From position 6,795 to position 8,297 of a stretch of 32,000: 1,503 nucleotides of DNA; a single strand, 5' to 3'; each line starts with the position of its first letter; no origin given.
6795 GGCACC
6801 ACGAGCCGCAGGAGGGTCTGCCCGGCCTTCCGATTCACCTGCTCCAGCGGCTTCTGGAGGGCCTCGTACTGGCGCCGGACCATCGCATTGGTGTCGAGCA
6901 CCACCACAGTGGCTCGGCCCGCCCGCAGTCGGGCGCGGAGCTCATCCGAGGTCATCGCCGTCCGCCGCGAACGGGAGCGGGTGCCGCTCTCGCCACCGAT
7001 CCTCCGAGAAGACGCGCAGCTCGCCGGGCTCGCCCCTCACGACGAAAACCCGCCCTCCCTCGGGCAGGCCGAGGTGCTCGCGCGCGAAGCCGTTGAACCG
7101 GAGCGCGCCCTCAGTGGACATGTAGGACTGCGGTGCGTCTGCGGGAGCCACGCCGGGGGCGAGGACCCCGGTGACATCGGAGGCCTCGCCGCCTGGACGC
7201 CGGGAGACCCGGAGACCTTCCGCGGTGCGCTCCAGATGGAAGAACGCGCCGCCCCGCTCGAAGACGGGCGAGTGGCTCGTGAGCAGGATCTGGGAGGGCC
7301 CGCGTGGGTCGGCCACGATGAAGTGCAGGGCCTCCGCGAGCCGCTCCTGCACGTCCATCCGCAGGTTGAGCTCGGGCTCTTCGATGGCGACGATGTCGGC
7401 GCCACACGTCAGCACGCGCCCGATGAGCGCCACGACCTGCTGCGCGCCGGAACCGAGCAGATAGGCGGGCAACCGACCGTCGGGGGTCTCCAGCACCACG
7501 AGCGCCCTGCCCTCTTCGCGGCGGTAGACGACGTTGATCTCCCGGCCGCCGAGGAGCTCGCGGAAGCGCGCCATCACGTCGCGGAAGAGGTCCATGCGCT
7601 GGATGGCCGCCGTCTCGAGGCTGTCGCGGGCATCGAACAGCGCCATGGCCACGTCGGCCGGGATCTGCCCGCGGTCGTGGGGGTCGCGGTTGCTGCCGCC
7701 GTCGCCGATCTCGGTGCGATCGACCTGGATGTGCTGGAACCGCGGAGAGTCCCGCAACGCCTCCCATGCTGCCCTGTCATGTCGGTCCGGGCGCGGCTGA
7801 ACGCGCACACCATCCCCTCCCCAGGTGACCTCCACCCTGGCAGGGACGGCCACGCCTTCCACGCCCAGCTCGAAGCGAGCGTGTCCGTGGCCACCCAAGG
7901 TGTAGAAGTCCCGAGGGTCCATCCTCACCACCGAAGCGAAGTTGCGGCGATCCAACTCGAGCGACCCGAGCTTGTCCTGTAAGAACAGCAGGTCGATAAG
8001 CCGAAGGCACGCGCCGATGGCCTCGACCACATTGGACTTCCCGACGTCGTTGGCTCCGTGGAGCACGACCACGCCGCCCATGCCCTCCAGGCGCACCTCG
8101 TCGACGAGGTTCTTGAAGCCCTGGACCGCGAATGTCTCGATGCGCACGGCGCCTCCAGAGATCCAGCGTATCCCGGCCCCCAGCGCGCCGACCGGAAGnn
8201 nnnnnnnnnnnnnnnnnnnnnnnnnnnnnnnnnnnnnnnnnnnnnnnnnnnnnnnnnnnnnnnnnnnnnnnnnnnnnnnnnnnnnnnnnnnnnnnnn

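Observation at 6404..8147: ABC-type ATPase fused to an AbrB/MazE-like antitoxin domain, overlapping a PIN (VapC-like) gene: candidate ATPase-gated toxin-antitoxin / defence pair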

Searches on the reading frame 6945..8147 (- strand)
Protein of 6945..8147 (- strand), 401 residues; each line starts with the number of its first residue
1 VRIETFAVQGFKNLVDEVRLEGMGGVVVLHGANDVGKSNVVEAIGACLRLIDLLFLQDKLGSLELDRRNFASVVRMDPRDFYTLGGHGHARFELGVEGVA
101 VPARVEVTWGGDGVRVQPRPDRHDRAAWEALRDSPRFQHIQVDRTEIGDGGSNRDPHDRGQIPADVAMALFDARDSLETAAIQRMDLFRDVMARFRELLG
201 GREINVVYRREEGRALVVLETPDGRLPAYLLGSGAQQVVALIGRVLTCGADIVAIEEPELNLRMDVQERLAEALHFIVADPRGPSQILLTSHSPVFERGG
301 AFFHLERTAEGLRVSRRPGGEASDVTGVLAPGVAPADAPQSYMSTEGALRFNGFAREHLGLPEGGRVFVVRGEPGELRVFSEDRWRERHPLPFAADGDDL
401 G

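Call 3: search_protein_families(library=pfam, proteins=[window:6945-8147:-], max_evalue=1)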
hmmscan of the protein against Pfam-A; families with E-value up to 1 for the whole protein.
window:6945-8147:- (401 aa): 7 families
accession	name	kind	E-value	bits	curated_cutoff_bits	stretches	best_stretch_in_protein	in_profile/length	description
PF13304.12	AAA_21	-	1.6e-14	55.2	27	1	27-296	2-302/304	AAA domain, putative AbiEii toxin, Type IV TA system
PF13175.12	AAA_15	-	7.7e-14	52.5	32.1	2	222-295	292-372/374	AAA ATPase domain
PF02463.25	SMC_N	-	4.8e-05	23.3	40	1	3-45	2-45/220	RecF/RecN/SMC N terminal domain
PF13476.12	AAA_23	-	0.082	14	27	1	9-48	5-43/201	AAA domain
PF16321.10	Ribosom_S30AE_C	-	0.091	12.9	25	1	180-213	21-53/57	Sigma 54 modulation/S30EA ribosomal protein C terminus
PF13514.12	AAA_27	-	0.12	12.3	22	1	1-48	1-50/206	AAA domain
PF13555.12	AAA_29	-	0.25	11.6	27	1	18-47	17-45/61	P-loop containing region of AAA domain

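Call 4: search_protein_families(library=padloc, proteins=[window:6945-8147:-], max_evalue=1)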
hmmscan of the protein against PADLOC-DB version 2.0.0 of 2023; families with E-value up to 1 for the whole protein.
window:6945-8147:- (401 aa): 78 families (the best 25 are shown)
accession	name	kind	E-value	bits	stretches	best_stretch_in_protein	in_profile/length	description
PDLC02980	AriA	-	2.9e-15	55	1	27-296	2-302/304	-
PDLC02979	AriA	-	1.9e-14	52.3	2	223-295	292-371/373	-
PDLC04135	mad3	-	4.5e-11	40.9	2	183-296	214-326/374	mads_3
PDLC04176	HEC-01A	-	1.7e-10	38.8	2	1-44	1-43/371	-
PDLC00096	GajA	-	3.7e-10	37.2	2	1-48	1-48/630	AAA ATPase domain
PDLC00293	PtuA1|PtuA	-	1.1e-08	32.5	1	1-53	1-54/527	AAA ATPase domain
PDLC00077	GajA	-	1.5e-08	31.7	2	252-293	336-376/616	AAA ATPase domain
PDLC02981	AriAB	-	2.2e-08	31.2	2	1-49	1-48/694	-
PDLC04182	HEC-01A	-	2.5e-08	31.3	2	250-296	306-350/406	-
PDLC00091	GajA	-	2.5e-08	31.2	2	1-49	1-49/627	AAA ATPase domain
PDLC00066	GajA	-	8.6e-08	29.2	2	1-44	1-42/567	AAA ATPase domain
PDLC00071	GajA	-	2.1e-07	28.1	2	1-48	1-47/588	AAA ATPase domain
PDLC03878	NsnB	-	2.3e-07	28.9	1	4-293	3-277/345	-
PDLC04570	PDC-M31A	-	4.1e-07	27.5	1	3-45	2-42/395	-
PDLC04393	PDC-M07A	-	4.4e-07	27.2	1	6-96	5-86/435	-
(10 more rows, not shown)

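Call 5: search_protein_families(library=ncbifam, proteins=[window:6945-8147:-], max_evalue=1)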
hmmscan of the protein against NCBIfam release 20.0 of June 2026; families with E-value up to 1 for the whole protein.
window:6945-8147:- (401 aa): 14 families
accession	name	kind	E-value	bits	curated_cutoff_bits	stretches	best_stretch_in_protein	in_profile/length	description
NF010063.0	PRK13541.1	equivalog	0.00072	19.5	200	1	229-294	122-183/195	cytochrome c biogenesis protein CcmA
TIGR00611.2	recf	equivalog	0.0017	17.6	172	1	4-48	2-45/339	DNA replication/repair protein RecF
TIGR01166.1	cbiO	subfamily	0.0025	17.3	211.8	1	186-280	85-176/190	cobalt ABC transporter, ATP-binding protein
TIGR02168.1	SMC_prok_B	equivalog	0.0026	15.5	567.35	1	3-44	2-43/1181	chromosome segregation protein SMC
NF040873.1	AztA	equivalog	0.0038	16.8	220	1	233-281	121-169/191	zinc ABC transporter ATP-binding protein AztA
NF047739.1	antiphage_MADS3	equivalog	0.014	14.5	420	1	202-296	287-378/427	methylation-associated defense system AAA family ATPase MAD3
NF041035.1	Rad50_Halo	equivalog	0.023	13.1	1000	1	1-44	1-43/883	DNA double-strand break repair ATPase Rad50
NF010680.0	PRK14079.1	equivalog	0.025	13.6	386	1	1-46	1-45/349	recombination protein F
NF038234.1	retron_eff_Eco8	equivalog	0.059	12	250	0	252-295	275-323/679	retron Eco8 family effector endonuclease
NF007879.0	PRK10584.1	equivalog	0.09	12.5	336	1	225-291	142-205/228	putative ABC transporter ATP-binding protein YbbA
TIGR02169.1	SMC_prok_A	equivalog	0.09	10.4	729.4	1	3-48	2-47/1165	chromosome segregation protein SMC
NF005317.0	PRK06851.1-1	equivalog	0.15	11.3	689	1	8-45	15-51/369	hypothetical protein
NF002572.0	PRK02224.1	equivalog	0.2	9.9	1087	1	1-44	1-43/888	DNA double-strand break repair ATPase Rad50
TIGR04435.1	restrict_AAA_1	hypoth_equivalog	0.34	9.5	300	1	28-67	41-80/568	restriction system-associated AAA family ATPase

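Call 8: find_homologous_proteins(query=window:6945-8147:-, max_evalue=0.00001)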
Query window:6945-8147:- (401 aa): 19 proteins with E <= 0.00001 among 8000 candidates.
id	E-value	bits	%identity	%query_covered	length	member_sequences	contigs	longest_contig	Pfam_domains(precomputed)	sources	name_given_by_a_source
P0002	1.8e-263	892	100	100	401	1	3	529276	PF13175.13,PF13304.13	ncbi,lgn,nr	ncbi:MAG: AAA family ATPase [Myxococcales bacterium]|nr:AAA family ATPase [Myxococcales bacterium] M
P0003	2.1e-66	243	46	63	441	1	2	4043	PF13175.13,PF02463.26,PF13304.13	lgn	-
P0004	1.3e-65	240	41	97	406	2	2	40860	PF13175.13,PF02463.26,PF13304.13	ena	-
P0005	1.8e-56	210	39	97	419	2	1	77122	PF13175.13,PF02463.26,PF13304.13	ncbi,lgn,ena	-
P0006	4.0e-52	196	34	97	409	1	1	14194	PF13175.13,PF02463.26,PF13304.13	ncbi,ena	-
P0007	7.0e-52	195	33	97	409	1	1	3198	PF13175.13,PF02463.26,PF13304.13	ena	-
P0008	4.3e-50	189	42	57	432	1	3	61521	PF13175.13,PF13304.13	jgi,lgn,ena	-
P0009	4.6e-50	189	43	58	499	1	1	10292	PF13175.13,PF13304.13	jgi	jgi:hypothetical protein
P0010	2.6e-49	186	36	93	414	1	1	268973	PF13175.13,PF13304.13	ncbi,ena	-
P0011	4.1e-48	183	34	94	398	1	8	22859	PF13175.13,PF02463.26,PF13304.13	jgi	jgi:predicted ATPase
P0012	2.0e-47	180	40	59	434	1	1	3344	PF13175.13,PF02463.26,PF13304.13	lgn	-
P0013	7.4e-47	178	35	88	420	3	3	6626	PF13175.13,PF13304.13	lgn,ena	-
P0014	1.1e-46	178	33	91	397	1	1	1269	PF13175.13,PF02463.26,PF13304.13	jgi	jgi:predicted ATPase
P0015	1.1e-43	168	32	94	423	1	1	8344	PF13175.13,PF02463.26,PF13304.13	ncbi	-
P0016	1.3e-43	168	31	96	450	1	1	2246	PF13175.13,PF02463.26,PF13304.13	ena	-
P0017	1.2e-38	151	34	80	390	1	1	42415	PF13175.13,PF02463.26,PF13304.13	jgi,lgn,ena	jgi:hypothetical protein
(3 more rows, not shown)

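Call 10: find_encoding_contigs(protein=P0004, flank=5000, max_places=2)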
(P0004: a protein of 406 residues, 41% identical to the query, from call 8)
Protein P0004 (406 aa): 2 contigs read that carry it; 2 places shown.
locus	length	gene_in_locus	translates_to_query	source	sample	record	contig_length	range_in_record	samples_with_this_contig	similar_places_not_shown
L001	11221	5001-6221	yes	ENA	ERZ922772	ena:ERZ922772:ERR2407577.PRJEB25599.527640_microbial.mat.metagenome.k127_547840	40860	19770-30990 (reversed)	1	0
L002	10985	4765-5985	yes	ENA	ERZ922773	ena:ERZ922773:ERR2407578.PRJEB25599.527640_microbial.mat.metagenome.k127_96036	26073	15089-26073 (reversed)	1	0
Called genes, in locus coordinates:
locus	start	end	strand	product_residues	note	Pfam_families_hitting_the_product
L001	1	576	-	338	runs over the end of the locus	PF00535:Glycos_transf_2, PF13641:Glyco_tranf_2_3 (weak)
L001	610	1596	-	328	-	-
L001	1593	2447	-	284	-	PF01522:Polysacc_deac_1, PF11959:DUF3473 (weak)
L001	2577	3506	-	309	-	PF00561:Abhydrolase_1, PF12697:Abhydrolase_6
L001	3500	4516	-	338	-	PF08545:ACP_syn_III (weak), PF08541:ACP_syn_III_C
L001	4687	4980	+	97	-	-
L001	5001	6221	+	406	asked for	PF02463:SMC_N (weak), PF13304:AAA_21, PF13175:AAA_15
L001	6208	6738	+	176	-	-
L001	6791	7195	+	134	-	-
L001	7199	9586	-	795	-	PF01326:PPDK_N, PF00391:PEP-utilizers, PF02896:PEP-utilizers_C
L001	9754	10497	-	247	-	PF00578:AhpC-TSA, PF00085:Thioredoxin (weak), PF08534:Redoxin, PF13098:Thioredoxin_2 (weak), PF13905:Thioredoxin_8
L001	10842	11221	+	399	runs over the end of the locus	PF01833:TIG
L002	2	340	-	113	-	?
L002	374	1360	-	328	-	-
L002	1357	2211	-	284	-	PF01522:Polysacc_deac_1, PF11959:DUF3473 (weak)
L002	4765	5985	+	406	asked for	PF02463:SMC_N (weak), PF13304:AAA_21, PF13175:AAA_15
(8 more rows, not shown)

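Call 11: find_encoding_contigs(protein=P0005, flank=5000, max_places=2)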
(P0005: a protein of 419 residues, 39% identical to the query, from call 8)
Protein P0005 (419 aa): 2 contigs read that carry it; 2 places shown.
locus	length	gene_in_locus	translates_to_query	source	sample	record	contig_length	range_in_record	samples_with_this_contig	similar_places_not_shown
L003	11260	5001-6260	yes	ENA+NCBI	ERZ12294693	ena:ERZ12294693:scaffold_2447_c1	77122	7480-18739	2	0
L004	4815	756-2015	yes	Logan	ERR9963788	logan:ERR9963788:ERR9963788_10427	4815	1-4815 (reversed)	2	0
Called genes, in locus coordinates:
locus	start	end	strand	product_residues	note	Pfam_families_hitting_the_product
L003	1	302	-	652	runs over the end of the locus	-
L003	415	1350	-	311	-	PF02729:OTCace_N, PF00185:OTCace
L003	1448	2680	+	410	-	PF01734:Patatin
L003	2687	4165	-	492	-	PF13230:GATase_4 (weak), PF13522:GATase_6, PF13537:GATase_7, PF00156:Pribosyltran (weak)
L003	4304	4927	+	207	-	-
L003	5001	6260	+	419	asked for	PF02463:SMC_N (faint), PF13175:AAA_15, PF13304:AAA_21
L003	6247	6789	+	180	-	-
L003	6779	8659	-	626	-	-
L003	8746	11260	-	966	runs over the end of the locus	PF00690:Cation_ATPase_N, PF00122:E1-E2_ATPase, PF13246:Cation_ATPase, PF00702:Hydrolase, PF12710:HAD (weak), PF00689:Cation_ATPase_C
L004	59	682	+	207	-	-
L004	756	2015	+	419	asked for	PF02463:SMC_N (faint), PF13175:AAA_15, PF13304:AAA_21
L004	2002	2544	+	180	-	-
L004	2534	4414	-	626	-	-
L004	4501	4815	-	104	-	?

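Call 12: find_encoding_contigs(protein=P0010, flank=5000, max_places=2)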
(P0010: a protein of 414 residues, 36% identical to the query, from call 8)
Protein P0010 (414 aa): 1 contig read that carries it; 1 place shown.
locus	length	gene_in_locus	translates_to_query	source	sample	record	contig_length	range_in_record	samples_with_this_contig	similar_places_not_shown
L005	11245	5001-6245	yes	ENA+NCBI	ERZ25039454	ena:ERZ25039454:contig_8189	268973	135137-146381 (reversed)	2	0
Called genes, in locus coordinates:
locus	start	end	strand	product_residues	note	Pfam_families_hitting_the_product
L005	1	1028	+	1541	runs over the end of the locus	PF07494:Reg_prop (faint), PF08450:SGL (faint), PF25210:Kelch_FKB95 (faint), PF24684:Vgb_lyase (weak), PF20703:nSTAND1 (weak), PF13401:AAA_22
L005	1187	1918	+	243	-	-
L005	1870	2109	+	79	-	PF00581:Rhodanese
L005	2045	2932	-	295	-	-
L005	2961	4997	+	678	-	PF00311:PEPcase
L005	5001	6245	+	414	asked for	PF13304:AAA_21, PF13175:AAA_15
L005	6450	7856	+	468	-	PF00856:SET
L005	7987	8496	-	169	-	-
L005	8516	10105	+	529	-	PF00765:Autoind_synth (weak), PF21926:FeeM, PF00027:cNMP_binding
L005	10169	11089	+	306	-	-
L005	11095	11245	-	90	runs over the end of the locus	-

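Call 13: find_encoding_contigs(protein=P0006, flank=5000, max_places=2)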
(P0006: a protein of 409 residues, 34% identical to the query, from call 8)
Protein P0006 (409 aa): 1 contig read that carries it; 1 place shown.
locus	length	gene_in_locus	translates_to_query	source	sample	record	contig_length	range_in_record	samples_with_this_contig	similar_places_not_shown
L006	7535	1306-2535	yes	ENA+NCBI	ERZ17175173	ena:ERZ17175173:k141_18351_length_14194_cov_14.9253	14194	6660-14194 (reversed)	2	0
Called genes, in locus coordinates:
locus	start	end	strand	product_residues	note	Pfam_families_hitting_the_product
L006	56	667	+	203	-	-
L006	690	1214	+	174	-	-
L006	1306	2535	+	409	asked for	PF02463:SMC_N (weak), PF13175:AAA_15, PF13304:AAA_21, PF13175:AAA_15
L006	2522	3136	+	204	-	-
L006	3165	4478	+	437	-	PF00211:Guanylate_cyc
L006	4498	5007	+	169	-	-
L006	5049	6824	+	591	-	PF08439:Peptidase_M3_N, PF01432:Peptidase_M3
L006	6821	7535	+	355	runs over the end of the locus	PF00487:FA_desaturase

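Call 14: find_encoding_contigs(protein=P0011, flank=5000, max_places=1)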
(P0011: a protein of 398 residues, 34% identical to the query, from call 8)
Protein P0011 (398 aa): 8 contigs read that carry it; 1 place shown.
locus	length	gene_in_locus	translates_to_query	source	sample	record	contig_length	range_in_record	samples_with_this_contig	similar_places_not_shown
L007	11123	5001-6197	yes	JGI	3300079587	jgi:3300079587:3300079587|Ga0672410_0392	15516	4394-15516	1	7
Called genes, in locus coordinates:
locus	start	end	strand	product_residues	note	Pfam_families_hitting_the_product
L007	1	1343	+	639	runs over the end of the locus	PF00400:WD40, PF23381:Beta-prop_IFT122_1st, PF24782:WD40_MABP1-WDR62_2nd, PF24814:WD40_Prp19, PF24817:WD40_WDHD1_1st, PF25168:Beta-prop_WDR36-Utp21_2nd, PF25173:Beta-prop_WDR3_1st, PF25174:Beta-prop_THOC3, +77 more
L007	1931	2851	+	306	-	PF13424:TPR_12 (weak), PF00515:TPR_1, PF07719:TPR_2 (weak), PF13181:TPR_8 (weak), PF13424:TPR_12, PF13414:TPR_11, PF13432:TPR_16 (weak), PF00691:OmpA, +5 more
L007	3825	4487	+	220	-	-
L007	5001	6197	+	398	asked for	PF02463:SMC_N (weak), PF13175:AAA_15, PF13304:AAA_21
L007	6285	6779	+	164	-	-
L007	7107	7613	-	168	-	PF00731:AIRC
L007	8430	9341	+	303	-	PF03625:DUF302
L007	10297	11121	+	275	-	?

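Call 15: find_encoding_contigs(protein=P0017, flank=5000, max_places=1)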
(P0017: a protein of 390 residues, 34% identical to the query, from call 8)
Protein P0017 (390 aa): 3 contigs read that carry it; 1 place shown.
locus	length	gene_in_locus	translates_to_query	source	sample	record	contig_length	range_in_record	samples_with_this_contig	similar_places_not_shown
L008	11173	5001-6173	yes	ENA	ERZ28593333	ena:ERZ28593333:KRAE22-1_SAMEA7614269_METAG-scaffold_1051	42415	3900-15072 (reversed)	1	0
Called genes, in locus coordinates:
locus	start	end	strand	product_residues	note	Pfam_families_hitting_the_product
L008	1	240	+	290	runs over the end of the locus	PF00793:DAHP_synth_1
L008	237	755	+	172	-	-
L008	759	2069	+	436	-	PF25302:NADase_transloc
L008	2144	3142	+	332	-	PF14522:Cytochrome_C7 (faint), PF22113:Mtrc-MtrF_II-IV_dom (faint)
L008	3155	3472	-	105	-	-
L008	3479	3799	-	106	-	-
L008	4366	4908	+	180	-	PF13560:HTH_31, PF01381:HTH_3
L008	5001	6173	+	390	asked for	PF02463:SMC_N (faint), PF13175:AAA_15 (weak), PF13304:AAA_21 (weak)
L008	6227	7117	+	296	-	PF05685:Uma2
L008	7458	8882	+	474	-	-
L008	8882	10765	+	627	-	-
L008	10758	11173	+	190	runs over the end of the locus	-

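Call 16: find_encoding_contigs(protein=P0008, flank=5000, max_places=1)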
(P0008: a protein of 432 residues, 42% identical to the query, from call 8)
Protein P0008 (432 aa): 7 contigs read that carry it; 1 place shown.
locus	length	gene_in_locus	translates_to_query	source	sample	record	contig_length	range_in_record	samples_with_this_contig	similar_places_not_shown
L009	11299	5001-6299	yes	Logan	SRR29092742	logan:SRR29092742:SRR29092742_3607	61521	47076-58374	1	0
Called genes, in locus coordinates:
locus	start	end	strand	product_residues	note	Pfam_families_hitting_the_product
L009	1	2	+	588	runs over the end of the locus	PF13424:TPR_12 (weak), PF17874:TPR_MalT, PF13374:TPR_10, PF13424:TPR_12 (weak), PF12796:Ank_2, PF13637:Ank_4, PF13857:Ank_5, PF13637:Ank_4, +7 more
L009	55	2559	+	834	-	PF00358:PTS_EIIA_1, PF00381:PTS-HPr, PF05524:PEP-utilisers_N, PF00391:PEP-utilizers, PF02896:PEP-utilizers_C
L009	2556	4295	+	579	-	PF02378:PTS_EIIC, PF00367:PTS_EIIB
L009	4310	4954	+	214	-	-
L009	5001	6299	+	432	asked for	PF13175:AAA_15 (weak), PF13304:AAA_21, PF13175:AAA_15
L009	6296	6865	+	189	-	-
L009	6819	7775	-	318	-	PF03741:TerC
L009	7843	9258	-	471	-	PF02055:Glyco_hydro_30, PF02057:Glyco_hydro_59, PF17189:Glyco_hydro_30C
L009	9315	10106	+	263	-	PF02272:DHHA1 (weak)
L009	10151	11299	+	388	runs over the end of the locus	-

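Call 17: find_encoding_contigs(protein=P0015, flank=5000, max_places=1)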
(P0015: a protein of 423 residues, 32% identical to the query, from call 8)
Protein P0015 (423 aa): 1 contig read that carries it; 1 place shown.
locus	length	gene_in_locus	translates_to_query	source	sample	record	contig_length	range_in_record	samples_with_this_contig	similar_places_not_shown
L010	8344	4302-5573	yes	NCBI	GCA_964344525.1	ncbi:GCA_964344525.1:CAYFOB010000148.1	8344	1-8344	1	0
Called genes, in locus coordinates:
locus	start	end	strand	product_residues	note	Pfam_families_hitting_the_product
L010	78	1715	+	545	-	-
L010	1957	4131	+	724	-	PF13426:PAS_9 (faint), PF00989:PAS (faint), PF13188:PAS_8 (faint), PF00512:HisKA, PF02518:HATPase_c, PF00072:Response_reg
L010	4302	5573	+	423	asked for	PF02463:SMC_N (weak), PF13175:AAA_15, PF13304:AAA_21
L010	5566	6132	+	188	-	-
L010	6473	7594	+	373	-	PF01339:CheB_methylest, PF03705:CheR_N, PF01739:CheR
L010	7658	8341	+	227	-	PF01739:CheR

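Call 52: search_solved_structures(query=A1, max_evalue=0.001)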
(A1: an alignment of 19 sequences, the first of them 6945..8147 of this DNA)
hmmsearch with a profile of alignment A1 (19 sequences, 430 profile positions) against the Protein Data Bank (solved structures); distinct sequences matched with E-value up to 0.001: 19.
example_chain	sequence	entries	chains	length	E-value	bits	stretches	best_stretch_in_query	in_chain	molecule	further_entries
8ux9_B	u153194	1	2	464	4.9e-11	45.8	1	216-344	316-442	AriA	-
8v45_A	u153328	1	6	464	4.9e-11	45.8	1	216-344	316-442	AriA antitoxin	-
8v46_A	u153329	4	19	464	8.3e-10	41.7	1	216-344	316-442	AriA antitoxin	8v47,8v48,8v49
6p74_A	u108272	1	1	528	2.1e-08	37.1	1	250-340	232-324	Putative ATP-dependent endonuclease of the OLD family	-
23or_B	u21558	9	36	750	4.9e-07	32.6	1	3-57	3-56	Retron Eco8 OLD nuclease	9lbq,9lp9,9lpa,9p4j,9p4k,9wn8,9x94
8wy4_A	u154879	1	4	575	8.9e-07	31.7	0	1-50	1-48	Endonuclease GajA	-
8jq9_B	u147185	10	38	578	9e-07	31.7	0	1-50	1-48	Endonuclease GajA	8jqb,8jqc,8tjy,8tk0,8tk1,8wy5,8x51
8j4t_A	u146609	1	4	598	9.7e-07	31.6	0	1-50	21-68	Endonuclease GajA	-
5z67_A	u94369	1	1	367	4.9e-06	29.3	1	1-85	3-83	DNA replication and repair protein RecF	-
5z69_A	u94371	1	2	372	5e-06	29.3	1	1-85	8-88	DNA replication and repair protein RecF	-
5z68_A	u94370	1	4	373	5e-06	29.3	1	1-85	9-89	DNA replication and repair protein RecF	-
8sm3_A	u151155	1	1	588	7.1e-06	28.8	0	4-50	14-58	Endonuclease GajA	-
8u7i_A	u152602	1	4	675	1e-05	28.2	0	4-50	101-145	Endonuclease GajA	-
1e69_A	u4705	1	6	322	5.9e-05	25.7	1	1-77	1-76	CHROMOSOME SEGREGATION SMC PROTEIN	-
5xg3_A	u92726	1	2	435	8.4e-05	25.2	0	1-47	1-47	Chromosome partition protein Smc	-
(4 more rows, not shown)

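Call 55: search_protein_families(library=padloc, alignment_id=A1, max_evalue=0.00001)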
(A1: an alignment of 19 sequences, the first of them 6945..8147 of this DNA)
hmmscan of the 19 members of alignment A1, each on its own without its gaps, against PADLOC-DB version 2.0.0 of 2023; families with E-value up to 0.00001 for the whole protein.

A. member 1, window:6945-8147:- (401 aa): 23 families
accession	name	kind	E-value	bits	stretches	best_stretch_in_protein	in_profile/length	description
PDLC02980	AriA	-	2.9e-15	55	1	27-296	2-302/304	-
PDLC02979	AriA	-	1.9e-14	52.3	1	223-295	292-371/373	-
PDLC04135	mad3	-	4.5e-11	40.9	0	183-296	214-326/374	mads_3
PDLC04176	HEC-01A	-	1.7e-10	38.8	1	1-44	1-43/371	-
PDLC00096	GajA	-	3.7e-10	37.2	0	1-48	1-48/630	AAA ATPase domain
PDLC00293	PtuA1|PtuA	-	1.1e-08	32.5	1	1-53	1-54/527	AAA ATPase domain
PDLC00077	GajA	-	1.5e-08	31.7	0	252-293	336-376/616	AAA ATPase domain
PDLC02981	AriAB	-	2.2e-08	31.2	0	1-49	1-48/694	-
PDLC04182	HEC-01A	-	2.5e-08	31.3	0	250-296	306-350/406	-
PDLC00091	GajA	-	2.5e-08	31.2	0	1-49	1-49/627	AAA ATPase domain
PDLC00066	GajA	-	8.6e-08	29.2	0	1-44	1-42/567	AAA ATPase domain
PDLC00071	GajA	-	2.1e-07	28.1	0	1-48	1-47/588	AAA ATPase domain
PDLC03878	NsnB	-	2.3e-07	28.9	1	4-293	3-277/345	-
PDLC04570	PDC-M31A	-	4.1e-07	27.5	0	3-45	2-42/395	-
PDLC04393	PDC-M07A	-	4.4e-07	27.2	0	6-96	5-86/435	-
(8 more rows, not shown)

B. families by the number of members that match (of 19 scanned): 75 families (the first 25 are shown)
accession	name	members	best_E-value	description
PDLC02979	AriA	19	4.9e-25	-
PDLC02980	AriA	19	4e-23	-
PDLC02336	AbiLi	19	9.9e-22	AbiLi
PDLC04176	HEC-01A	19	1.1e-13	-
PDLC04609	PDC-M38A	19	5.2e-13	-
PDLC04608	PDC-M38A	18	2e-15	-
PDLC03878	NsnB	18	1.3e-13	-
PDLC00293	PtuA1|PtuA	18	7.3e-12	AAA ATPase domain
PDLC04184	HEC-01A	18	8.4e-12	-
PDLC04177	HEC-01A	17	1.9e-14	-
PDLC00070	GajA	17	2.8e-14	AAA ATPase domain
PDLC00069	GajA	17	2.1e-13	AAA ATPase domain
PDLC00077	GajA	16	4.7e-15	AAA ATPase domain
PDLC04611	PDC-M38A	16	1.3e-14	-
PDLC00102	GajA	16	1e-12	AAA ATPase domain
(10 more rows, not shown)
